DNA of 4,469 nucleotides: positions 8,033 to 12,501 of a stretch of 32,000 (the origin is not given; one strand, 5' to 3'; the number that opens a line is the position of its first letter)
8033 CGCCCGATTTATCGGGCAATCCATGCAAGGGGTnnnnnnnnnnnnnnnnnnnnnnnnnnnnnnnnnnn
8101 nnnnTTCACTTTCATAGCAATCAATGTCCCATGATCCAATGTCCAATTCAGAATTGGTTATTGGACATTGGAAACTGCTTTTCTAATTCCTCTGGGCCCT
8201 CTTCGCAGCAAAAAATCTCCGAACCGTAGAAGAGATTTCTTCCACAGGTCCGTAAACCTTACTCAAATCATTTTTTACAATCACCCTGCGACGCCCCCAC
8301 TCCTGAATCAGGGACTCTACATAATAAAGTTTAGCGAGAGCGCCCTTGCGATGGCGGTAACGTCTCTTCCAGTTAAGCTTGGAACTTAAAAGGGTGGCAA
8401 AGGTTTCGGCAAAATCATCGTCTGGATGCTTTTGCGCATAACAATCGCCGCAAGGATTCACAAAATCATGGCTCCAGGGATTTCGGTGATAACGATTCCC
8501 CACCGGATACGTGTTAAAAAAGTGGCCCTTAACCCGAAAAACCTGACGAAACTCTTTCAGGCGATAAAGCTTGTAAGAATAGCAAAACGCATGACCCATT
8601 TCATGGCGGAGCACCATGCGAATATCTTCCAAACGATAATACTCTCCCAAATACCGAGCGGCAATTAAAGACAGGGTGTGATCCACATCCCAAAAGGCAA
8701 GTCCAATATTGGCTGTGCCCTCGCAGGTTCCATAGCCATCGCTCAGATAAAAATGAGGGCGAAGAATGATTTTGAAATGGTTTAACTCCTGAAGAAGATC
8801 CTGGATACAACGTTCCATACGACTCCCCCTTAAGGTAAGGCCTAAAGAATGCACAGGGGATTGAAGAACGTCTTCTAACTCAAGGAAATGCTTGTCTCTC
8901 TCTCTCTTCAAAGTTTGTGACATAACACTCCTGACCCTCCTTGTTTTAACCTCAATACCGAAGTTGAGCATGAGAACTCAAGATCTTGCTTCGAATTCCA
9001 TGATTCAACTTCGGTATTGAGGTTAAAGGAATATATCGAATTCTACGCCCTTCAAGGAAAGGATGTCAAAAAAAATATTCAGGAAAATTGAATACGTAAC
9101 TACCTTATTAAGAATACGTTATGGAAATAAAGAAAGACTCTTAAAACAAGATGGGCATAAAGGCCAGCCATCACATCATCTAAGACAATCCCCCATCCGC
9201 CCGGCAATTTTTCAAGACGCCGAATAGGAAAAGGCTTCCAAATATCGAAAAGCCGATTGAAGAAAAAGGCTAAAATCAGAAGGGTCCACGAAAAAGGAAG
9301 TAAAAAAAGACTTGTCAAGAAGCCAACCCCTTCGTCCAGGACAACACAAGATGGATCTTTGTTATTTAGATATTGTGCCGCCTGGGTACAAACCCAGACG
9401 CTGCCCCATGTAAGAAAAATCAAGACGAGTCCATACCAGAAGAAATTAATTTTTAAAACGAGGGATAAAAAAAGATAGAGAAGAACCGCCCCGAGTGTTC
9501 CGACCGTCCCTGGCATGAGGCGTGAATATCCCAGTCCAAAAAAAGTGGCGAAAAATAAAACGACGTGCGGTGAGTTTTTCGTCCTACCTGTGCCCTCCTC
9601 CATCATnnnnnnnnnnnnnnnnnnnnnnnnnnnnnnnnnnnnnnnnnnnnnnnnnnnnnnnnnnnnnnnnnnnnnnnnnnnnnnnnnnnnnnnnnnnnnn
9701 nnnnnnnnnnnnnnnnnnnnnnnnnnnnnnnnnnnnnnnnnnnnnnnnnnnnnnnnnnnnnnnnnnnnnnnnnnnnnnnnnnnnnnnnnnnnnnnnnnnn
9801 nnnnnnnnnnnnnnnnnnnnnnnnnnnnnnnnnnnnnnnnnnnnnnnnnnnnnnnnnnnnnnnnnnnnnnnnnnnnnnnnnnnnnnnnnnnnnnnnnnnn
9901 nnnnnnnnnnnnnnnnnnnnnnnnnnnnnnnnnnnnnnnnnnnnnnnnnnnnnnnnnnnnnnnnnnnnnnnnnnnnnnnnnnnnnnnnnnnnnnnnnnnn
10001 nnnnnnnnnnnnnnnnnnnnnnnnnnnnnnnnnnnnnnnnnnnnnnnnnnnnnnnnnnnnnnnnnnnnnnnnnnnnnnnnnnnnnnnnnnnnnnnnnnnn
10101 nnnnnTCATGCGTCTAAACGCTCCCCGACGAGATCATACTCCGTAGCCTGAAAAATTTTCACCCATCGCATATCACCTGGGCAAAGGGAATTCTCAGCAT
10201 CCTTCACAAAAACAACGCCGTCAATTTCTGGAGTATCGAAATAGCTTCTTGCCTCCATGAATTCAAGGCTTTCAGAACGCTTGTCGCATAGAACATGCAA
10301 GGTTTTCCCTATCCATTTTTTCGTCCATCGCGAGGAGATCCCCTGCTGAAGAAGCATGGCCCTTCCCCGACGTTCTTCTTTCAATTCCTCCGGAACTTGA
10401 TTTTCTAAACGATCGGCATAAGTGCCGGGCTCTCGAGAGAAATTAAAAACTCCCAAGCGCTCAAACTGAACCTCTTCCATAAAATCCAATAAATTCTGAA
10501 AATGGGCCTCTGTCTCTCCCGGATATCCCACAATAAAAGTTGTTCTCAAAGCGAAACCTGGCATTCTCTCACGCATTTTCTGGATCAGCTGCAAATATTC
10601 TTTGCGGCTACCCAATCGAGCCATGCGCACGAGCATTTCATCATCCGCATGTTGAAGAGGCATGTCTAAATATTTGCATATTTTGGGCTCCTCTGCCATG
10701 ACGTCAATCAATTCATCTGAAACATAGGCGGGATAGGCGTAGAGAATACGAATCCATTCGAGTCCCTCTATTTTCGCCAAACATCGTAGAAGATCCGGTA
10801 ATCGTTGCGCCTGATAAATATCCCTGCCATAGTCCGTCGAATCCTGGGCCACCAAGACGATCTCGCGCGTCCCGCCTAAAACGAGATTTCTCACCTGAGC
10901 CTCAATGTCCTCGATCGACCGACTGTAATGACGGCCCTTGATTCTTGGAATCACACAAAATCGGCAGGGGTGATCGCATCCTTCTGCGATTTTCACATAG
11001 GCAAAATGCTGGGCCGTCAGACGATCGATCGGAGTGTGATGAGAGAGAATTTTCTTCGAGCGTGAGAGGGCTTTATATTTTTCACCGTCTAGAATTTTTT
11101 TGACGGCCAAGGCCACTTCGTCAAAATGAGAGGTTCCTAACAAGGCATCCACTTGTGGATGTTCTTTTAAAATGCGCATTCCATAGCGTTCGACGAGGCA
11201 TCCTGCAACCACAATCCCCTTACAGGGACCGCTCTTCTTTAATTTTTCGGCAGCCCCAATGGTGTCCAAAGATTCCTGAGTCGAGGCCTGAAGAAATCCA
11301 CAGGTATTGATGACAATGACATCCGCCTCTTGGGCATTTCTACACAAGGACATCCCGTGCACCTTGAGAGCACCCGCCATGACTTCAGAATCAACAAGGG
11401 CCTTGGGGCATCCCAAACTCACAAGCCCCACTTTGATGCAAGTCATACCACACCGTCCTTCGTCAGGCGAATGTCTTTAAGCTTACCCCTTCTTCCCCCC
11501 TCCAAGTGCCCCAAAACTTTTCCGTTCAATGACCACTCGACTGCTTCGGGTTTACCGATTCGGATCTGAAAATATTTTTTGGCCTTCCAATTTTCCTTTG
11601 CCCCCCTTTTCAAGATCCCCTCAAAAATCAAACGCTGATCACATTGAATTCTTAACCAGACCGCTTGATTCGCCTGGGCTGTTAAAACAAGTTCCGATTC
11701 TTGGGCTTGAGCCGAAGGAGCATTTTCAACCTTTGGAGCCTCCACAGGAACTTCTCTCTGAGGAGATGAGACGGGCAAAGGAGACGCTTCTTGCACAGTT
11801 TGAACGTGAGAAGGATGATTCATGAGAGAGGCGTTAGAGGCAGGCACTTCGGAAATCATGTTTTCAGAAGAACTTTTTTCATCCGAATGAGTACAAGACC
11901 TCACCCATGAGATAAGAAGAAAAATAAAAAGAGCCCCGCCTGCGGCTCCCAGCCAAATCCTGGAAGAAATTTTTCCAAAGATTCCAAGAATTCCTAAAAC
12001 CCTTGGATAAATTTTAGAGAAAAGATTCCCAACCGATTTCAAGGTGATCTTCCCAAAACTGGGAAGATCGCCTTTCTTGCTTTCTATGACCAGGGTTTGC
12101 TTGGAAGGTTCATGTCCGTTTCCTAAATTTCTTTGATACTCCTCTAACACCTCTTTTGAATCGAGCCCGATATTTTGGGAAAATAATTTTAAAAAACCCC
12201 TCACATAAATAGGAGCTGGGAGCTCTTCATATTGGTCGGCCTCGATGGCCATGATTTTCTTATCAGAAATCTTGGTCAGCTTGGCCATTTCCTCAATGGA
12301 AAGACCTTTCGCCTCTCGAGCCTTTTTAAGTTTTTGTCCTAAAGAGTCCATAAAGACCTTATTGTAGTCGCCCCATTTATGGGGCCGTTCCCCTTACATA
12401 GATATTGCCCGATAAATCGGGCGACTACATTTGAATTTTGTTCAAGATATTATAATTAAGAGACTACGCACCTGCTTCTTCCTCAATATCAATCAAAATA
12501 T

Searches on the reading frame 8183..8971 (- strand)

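Call 26: search_protein_families(library=pfam, proteins=[window:8183-8971:-], max_evalue=0.0001)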
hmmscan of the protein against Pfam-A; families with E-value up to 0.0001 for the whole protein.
window:8183-8971:- (262 aa): 1 family
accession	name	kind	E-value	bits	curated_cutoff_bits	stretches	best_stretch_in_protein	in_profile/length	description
PF15887.11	Peptidase_Mx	-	3e-06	27.3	27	1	118-195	87-164/236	Putative zinc-binding metallo-peptidase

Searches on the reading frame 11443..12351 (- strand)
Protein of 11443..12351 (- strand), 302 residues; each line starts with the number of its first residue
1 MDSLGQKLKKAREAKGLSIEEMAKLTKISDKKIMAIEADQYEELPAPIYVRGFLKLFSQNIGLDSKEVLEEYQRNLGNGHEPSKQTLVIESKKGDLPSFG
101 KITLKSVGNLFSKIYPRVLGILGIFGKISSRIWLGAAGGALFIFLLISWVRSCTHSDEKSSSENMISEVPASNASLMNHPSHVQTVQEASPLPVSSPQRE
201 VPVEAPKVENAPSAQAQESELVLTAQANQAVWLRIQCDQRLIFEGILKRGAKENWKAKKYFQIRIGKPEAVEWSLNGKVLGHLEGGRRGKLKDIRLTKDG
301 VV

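Call 108: search_protein_families(library=pfam, proteins=[window:11443-12351:-], max_evalue=0.0001)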
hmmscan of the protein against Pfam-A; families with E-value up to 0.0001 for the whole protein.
window:11443-12351:- (302 aa): 4 families
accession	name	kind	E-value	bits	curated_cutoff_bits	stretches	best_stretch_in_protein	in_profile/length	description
PF13413.12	HTH_25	-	1.2e-20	73.5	24.6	1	8-68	2-62/62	Helix-turn-helix domain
PF13464.11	RodZ_C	-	1.1e-10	41.7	23.9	1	226-291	3-68/72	RodZ C-terminal domain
PF12844.13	HTH_19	-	4.7e-09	36.5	30.2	1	5-48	1-43/64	Helix-turn-helix domain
PF13560.12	HTH_31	-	4.9e-05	24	27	0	4-41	2-39/64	Helix-turn-helix domain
